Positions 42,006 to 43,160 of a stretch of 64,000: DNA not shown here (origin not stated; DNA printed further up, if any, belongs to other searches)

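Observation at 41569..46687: Phosphorylated-route ulosonic-acid module with a GmhA-type isomerase feeding a SAF-less NeuB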

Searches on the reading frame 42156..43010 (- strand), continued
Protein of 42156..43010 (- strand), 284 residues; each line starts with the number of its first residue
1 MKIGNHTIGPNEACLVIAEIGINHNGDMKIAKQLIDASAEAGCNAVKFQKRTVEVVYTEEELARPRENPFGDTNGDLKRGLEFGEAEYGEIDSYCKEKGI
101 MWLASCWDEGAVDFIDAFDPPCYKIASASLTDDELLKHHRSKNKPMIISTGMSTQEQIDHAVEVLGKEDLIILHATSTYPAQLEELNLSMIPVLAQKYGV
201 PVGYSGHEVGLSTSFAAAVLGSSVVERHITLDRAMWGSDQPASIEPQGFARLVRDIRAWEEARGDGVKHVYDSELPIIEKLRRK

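Call 28: find_related_loci(query=A1, collection=genome_contigs, flank=10000)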
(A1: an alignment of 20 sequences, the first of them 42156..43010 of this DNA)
Query A1 (284 aa) in genome_contigs; peptide patterns used: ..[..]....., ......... (x = any residue, [..] = any of these).
600 stretches matched a pattern (row limit reached: there are more); 596 encode a relative of the query (tblastn E <= 1e-3); the best 80 are kept; 80 distinct loci.
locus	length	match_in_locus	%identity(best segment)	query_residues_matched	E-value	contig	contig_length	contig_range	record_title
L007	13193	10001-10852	74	1-284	2e-148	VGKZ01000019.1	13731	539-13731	MAG: Candidatus Peregrinibacteria bacterium isolate K_DeepCast_65m_m2_238 K_DeepCast_65m_m2_238_Ga0194128_10007864, whol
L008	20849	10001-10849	69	1-283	6e-143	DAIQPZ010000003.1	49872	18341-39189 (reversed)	MAG TPA_asm: Anaerolineaceae bacterium isolate CTOTU25342 NODE_45_length_49872_cov_10.505189, whole genome shotgun seque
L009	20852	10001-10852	72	1-284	7e-141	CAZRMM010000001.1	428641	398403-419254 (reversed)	MAG TPA_asm: uncultured Candidatus Peribacteria bacterium isolate binchicken_co105_226 genome assembly, contig: NODE_11_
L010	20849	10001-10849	72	1-283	5e-140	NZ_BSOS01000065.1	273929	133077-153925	Acidocella aquatica strain NBRC 112502 sequence065, whole genome shotgun sequence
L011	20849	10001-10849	71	1-283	2e-139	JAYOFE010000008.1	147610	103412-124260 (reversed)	MAG: Alphaproteobacteria bacterium isolate 139551_S153_metabat_bins_sspec.tsv.071 NODE_52_length_147610_cov_73.414198, w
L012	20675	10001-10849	69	1-283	5e-139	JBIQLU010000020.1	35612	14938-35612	MAG: Gemmatimonas aurantiaca isolate mag.18g NODE_951_length_35612, whole genome shotgun sequence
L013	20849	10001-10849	70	1-283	5e-139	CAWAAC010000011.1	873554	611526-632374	MAG: uncultured Chloroflexia bacterium isolate MFD01689.bin.2.45 genome assembly, contig: contig_23809, whole genome sho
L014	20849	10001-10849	70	1-283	9e-139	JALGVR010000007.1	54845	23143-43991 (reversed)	MAG: bacterium isolate Meg19_1012_Bin_198 Meg19_1012_Bin_198_scaffold_1176, whole genome shotgun sequence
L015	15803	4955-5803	70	1-283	7e-138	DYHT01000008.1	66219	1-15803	MAG TPA_asm: Chloroflexus sp. isolate DR5_57_13 Afr_mines_DR5_40_length_66219_cov_5_223158, whole genome shotgun sequenc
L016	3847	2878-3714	70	3-281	4e-139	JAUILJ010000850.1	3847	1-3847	MAG: Polyangia bacterium isolate Co_bin.42 NODE_138916_length_3847_cov_0.860753, whole genome shotgun sequence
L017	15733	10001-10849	67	1-283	3e-135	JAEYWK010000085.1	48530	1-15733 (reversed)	MAG: Proteobacteria bacterium isolate OH_CBlB_264 k127_3682648, whole genome shotgun sequence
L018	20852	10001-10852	70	1-283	3e-135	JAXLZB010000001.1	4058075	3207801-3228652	MAG: Nitrospiraceae bacterium isolate STL-NOB1 C1.213.fa-1, whole genome shotgun sequence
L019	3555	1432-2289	67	1-284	6e-139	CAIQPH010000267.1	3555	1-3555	MAG: uncultured Holophagaceae bacterium isolate VK_bin-2000 genome assembly, contig: bin-2000:267/328, whole genome shot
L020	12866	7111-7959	67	1-283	4e-135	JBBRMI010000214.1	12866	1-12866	MAG: Polyangiales bacterium isolate La1_metabat2.022 LA1C_B2.022_k141_2155630L_12866_cov_28.9337, whole genome shotgun s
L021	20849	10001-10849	67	1-283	1e-134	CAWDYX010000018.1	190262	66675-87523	MAG: uncultured Chloroflexia bacterium isolate MFD04408.bin.1.46 genome assembly, contig: contig_42039, whole genome sho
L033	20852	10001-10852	68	1-284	7e-132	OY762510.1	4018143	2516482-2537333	MAG: uncultured Syntrophus sp. isolate ce8641d8-6ba7-4885-b5ca-0195441cf687 genome assembly, chromosome: 1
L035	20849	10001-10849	65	1-283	3e-131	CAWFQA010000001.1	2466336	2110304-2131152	MAG: uncultured Acidobacteriota bacterium isolate MFD05841.bin.1.1 genome assembly, contig: contig_13219, whole genome s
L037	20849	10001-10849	67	1-283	1e-130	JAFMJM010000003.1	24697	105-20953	MAG: Acidimicrobiia bacterium isolate DEBay_Sum019D_L_G_183 NODE_1560_length_24697_cov_9.357844, whole genome shotgun se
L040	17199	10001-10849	65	1-283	7e-131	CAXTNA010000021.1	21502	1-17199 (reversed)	MAG TPA_asm: uncultured Acidobacteriaceae bacterium isolate public_SRR14722165_metawrap_bin.5 genome assembly, contig: p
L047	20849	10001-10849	65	1-283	1e-129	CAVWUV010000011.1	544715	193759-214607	MAG: uncultured Acidobacteriaceae bacterium isolate MFD09603.bin.3.217 genome assembly, contig: contig_29330, whole geno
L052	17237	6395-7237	66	3-283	2e-129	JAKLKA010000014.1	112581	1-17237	MAG: Polyangiaceae bacterium isolate MAG.220 MAG.220-scaffold_410, whole genome shotgun sequence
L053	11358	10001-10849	65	1-283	3e-129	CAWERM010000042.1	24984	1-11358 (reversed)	MAG: uncultured Acidobacteriaceae bacterium isolate MFD02138.bin.2.43 genome assembly, contig: contig_114804, whole geno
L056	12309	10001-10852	65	1-284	7e-129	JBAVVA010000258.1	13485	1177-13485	MAG: Candidatus Aminicenantales bacterium isolate MFD01683_ilm_asm_bin15 k127_201365, whole genome shotgun sequence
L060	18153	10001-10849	66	1-283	6e-128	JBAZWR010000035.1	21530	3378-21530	MAG: Thermodesulfovibrionales bacterium isolate SO_2017_GW1_37 NODE_9555_length_21530_cov_1.155399_OW334_2017, whole gen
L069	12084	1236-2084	66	1-283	5e-127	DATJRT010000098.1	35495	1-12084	MAG TPA_asm: Terracidiphilus sp. isolate SMAG_U14974 k141_1112844, whole genome shotgun sequence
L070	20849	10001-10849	65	1-283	1e-126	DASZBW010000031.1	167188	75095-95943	MAG TPA_asm: Acidobacteriaceae bacterium isolate SMAG_U6425 k141_42150, whole genome shotgun sequence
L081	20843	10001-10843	66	1-281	3e-124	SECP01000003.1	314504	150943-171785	MAG: Myxococcales bacterium isolate PMG_095 scaffold_23, whole genome shotgun sequence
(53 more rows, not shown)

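Call 31: search_protein_families(library=pfam, proteins=[L040:15940-16629:+, L070:11611-13449:+, L012:5970-6836:+, L047:6861-8243:+, L053:5480-6712:-, L056:4862-5980:+, L035:8800-9912:-, L060:4888-5715:+, L081:10836-11750:+, L069:7495-8508:-], max_evalue=0.001)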
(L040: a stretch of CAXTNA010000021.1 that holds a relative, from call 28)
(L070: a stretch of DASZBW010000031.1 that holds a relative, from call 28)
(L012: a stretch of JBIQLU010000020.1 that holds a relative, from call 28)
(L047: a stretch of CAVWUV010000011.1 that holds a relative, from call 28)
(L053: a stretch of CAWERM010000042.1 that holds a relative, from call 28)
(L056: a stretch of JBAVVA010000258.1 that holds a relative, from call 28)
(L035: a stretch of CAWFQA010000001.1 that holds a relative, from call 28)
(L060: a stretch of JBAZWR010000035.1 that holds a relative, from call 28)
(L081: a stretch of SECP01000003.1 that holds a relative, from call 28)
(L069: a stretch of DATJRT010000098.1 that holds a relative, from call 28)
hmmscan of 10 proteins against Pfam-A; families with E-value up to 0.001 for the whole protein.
L040:15940-16629:+ (230 aa): 2 families
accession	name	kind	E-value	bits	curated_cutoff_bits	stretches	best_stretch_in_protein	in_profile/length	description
PF13580.11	SIS_2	-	7.1e-29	101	27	1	51-173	16-138/138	SIS domain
PF01380.27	SIS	-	3.4e-09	37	25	1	130-195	45-110/131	SIS domain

L070:11611-13449:+ (613 aa): 3 families
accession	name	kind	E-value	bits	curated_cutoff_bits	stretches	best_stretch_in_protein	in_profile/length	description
PF02775.26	TPP_enzyme_C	-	4.4e-31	108.2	21.9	1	427-563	16-151/151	Thiamine pyrophosphate enzyme, C-terminal TPP binding domain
PF00205.28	TPP_enzyme_M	-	1.3e-28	99.8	30.4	1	208-345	1-137/137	Thiamine pyrophosphate enzyme, central domain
PF02776.23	TPP_enzyme_N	-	1.6e-27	96.1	26.8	1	3-121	1-107/119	Thiamine pyrophosphate enzyme, N-terminal TPP binding domain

L012:5970-6836:+ (289 aa): 4 families
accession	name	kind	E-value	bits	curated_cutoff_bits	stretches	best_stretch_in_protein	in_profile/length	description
PF00106.31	adh_short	-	1.7e-49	168.4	26.6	1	54-249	3-191/195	short chain dehydrogenase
PF13561.12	adh_short_C2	-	4.5e-38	131.6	27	1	60-267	5-214/236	Enoyl-(Acyl carrier protein) reductase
PF08659.16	KR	-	3.6e-12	47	22.6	1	55-222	4-164/180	KR domain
PF23441.1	SDR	-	0.00036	20.4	27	1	55-246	11-200/258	SDR-like rossmann domain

L047:6861-8243:+ (461 aa): 1 family
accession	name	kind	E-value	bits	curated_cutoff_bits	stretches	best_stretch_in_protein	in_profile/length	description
PF01041.23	DegT_DnrJ_EryC1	-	3.2e-88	296.8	19.8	1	71-449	11-358/360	DegT/DnrJ/EryC1/StrS aminotransferase family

L053:5480-6712:- (411 aa): 1 family
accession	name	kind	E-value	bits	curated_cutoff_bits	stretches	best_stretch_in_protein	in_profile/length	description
PF05050.19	Methyltransf_21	-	1.7e-10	41.7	22.7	1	223-370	1-157/173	Methyltransferase FkbM domain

L056:4862-5980:+ (373 aa): 5 families
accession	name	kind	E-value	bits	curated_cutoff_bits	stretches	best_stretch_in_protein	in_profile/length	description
PF16363.11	GDP_Man_Dehyd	-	4.6e-31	108.9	27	1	26-339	1-329/332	GDP-mannose 4,6 dehydratase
PF01370.27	Epimerase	-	3.2e-26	92.6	20.9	1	25-249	1-215/240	NAD dependent epimerase/dehydratase family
PF02719.21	Polysacc_synt_2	-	1.1e-14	54.7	20.2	1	70-245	54-203/293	Polysaccharide biosynthesis protein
PF01073.25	3Beta_HSD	-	9.4e-08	31.8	22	1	27-180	2-156/280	3-beta hydroxysteroid dehydrogenase/isomerase family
PF04321.23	RmlD_sub_bind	-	2.7e-07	30.4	27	1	24-179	2-134/287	RmlD substrate binding domain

L035:8800-9912:- (371 aa): 4 families
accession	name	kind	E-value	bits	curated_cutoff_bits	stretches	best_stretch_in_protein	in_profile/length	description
PF01370.27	Epimerase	-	8.8e-28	97.8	20.9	1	51-301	1-240/240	NAD dependent epimerase/dehydratase family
PF16363.11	GDP_Man_Dehyd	-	5.4e-19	69.3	27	1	52-326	1-273/332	GDP-mannose 4,6 dehydratase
PF07993.18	NAD_binding_4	-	9.5e-09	35.2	20.1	1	142-234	102-204/258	Male sterility protein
PF01073.25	3Beta_HSD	-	4.8e-06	26.2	22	1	53-227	2-166/280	3-beta hydroxysteroid dehydrogenase/isomerase family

L060:4888-5715:+ (276 aa): 2 families
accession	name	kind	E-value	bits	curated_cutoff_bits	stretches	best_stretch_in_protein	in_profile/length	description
PF00483.29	NTP_transferase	-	7.9e-22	78.5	21.2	1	16-224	1-199/245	Nucleotidyl transferase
PF12804.13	NTP_transf_3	-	4.6e-06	27.3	27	1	17-70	1-49/160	MobA-like NTP transferase domain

L081:10836-11750:+ (305 aa): 1 family
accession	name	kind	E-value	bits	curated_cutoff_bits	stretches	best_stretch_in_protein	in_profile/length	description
PF01261.30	AP_endonuc_2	-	3.1e-27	96.3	31.1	1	58-295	2-248/249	Xylose isomerase-like TIM barrel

L069:7495-8508:- (338 aa): 1 family
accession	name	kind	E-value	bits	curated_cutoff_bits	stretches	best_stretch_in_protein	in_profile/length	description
PF00535.33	Glycos_transf_2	-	2e-24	86.9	23.3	1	33-196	1-167/168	Glycosyl transferase family 2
